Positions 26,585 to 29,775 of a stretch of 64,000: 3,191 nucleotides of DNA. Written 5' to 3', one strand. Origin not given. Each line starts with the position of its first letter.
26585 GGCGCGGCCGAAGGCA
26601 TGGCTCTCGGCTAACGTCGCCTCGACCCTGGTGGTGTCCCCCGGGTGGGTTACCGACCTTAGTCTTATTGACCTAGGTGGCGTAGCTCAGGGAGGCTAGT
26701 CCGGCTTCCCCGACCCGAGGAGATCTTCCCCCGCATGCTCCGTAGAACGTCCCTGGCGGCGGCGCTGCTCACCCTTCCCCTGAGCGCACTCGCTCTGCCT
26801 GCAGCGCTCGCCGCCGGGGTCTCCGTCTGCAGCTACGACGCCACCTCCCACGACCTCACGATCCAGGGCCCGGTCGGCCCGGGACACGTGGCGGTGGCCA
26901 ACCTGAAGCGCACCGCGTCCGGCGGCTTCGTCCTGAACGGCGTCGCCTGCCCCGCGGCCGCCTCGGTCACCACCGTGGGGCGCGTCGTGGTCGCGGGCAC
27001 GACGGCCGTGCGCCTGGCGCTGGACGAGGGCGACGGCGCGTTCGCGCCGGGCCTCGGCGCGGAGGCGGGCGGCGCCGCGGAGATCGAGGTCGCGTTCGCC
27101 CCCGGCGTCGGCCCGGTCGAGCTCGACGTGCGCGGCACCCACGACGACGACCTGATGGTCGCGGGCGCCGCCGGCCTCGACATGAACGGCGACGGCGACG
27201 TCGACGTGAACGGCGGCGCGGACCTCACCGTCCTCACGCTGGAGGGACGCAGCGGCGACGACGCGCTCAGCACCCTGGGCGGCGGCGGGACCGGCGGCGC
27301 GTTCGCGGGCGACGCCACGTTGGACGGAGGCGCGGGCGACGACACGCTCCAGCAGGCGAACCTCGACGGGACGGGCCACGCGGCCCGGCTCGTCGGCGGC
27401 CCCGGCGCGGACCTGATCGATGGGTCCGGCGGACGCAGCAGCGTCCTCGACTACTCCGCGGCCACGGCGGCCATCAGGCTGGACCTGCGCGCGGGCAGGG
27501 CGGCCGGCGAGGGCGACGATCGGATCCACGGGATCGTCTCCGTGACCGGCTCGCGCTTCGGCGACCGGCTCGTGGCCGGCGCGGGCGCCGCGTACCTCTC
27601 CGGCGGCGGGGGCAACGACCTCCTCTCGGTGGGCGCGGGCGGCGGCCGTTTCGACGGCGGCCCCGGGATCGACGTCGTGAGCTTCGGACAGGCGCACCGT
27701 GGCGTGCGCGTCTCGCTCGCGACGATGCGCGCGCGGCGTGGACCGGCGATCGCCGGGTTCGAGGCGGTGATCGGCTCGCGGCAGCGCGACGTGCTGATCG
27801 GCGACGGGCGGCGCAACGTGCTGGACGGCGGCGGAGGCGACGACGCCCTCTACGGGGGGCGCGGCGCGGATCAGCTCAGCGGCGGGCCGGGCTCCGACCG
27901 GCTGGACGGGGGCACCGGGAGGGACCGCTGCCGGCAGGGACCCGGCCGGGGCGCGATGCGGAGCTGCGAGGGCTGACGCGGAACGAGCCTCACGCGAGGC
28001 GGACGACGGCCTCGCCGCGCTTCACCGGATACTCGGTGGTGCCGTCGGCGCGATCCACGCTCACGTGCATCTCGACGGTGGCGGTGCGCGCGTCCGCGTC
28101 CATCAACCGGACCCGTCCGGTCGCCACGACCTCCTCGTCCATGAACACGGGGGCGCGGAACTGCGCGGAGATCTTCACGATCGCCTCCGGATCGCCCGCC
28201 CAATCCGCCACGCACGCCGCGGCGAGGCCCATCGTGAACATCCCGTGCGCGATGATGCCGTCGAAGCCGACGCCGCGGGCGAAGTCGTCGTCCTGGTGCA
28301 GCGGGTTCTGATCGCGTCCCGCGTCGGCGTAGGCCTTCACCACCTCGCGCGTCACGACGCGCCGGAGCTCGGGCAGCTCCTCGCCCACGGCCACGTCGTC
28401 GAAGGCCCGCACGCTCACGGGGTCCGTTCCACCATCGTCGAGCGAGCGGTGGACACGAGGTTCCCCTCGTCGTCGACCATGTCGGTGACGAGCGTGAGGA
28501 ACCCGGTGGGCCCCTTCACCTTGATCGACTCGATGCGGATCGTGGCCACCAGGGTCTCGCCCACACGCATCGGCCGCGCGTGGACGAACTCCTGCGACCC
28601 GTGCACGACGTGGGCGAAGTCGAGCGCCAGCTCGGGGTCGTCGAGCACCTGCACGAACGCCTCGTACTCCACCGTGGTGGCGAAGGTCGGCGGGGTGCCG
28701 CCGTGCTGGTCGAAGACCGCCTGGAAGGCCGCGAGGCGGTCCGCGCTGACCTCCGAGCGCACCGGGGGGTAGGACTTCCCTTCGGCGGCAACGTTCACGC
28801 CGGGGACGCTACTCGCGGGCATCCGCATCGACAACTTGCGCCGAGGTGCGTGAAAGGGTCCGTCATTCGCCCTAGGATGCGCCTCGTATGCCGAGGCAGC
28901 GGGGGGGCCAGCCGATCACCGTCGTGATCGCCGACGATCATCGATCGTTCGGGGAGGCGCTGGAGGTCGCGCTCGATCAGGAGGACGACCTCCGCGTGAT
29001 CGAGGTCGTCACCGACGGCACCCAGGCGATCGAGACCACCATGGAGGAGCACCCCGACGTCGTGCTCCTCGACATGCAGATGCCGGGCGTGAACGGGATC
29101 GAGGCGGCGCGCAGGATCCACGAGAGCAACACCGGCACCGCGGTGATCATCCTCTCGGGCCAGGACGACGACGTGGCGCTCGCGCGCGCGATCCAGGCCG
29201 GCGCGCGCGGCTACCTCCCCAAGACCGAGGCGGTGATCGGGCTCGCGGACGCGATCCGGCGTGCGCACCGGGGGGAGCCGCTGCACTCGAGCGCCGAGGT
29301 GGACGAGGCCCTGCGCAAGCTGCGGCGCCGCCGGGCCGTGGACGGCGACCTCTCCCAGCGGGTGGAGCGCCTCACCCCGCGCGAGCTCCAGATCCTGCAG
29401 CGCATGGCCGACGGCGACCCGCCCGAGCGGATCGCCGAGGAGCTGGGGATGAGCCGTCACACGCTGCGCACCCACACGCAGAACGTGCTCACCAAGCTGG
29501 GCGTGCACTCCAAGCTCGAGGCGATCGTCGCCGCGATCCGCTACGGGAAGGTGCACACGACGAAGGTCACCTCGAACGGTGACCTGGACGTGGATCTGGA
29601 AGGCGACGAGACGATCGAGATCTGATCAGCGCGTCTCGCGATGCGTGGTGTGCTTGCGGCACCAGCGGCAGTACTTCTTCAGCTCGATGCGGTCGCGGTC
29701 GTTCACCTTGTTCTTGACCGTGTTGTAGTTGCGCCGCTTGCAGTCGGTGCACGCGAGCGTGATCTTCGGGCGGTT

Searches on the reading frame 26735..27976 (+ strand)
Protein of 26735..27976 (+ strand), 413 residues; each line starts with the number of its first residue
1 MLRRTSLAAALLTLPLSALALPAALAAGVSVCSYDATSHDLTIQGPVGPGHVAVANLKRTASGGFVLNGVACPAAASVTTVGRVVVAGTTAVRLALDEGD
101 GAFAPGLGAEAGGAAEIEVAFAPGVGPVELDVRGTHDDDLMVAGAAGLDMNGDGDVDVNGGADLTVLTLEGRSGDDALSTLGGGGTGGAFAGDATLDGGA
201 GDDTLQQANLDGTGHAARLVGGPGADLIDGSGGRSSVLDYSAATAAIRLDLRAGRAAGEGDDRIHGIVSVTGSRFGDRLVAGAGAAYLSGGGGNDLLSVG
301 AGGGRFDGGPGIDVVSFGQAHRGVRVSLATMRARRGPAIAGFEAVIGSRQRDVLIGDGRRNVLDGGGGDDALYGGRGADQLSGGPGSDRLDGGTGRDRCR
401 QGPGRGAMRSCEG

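Call 81: search_protein_families(library=pfam, proteins=[window:26735-27976:+], max_evalue=0.0001)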
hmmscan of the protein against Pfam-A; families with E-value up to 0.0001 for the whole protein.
window:26735-27976:+ (413 aa): 1 family
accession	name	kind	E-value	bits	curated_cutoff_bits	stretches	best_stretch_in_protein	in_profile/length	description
PF00353.25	HemolysinCabind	-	2.9e-11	43.6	23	2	365-398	2-35/36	RTX calcium-binding nonapeptide repeat (4 copies)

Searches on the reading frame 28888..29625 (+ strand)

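Call 81: search_protein_families(library=pfam, proteins=[window:28888-29625:+], max_evalue=0.0001)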
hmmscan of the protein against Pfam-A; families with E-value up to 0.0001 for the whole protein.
window:28888-29625:+ (245 aa): 3 families
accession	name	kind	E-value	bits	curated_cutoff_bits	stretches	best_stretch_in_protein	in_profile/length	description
PF00072.30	Response_reg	-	2.9e-26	92.3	30.2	1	12-123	1-110/111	Response regulator receiver domain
PF00196.25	GerE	-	6.4e-16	58.2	23.5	1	161-216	2-57/57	Bacterial regulatory proteins, luxR family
PF13384.12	HTH_23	-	1.9e-05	24.7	24.6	1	166-194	7-35/50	Homeodomain-like domain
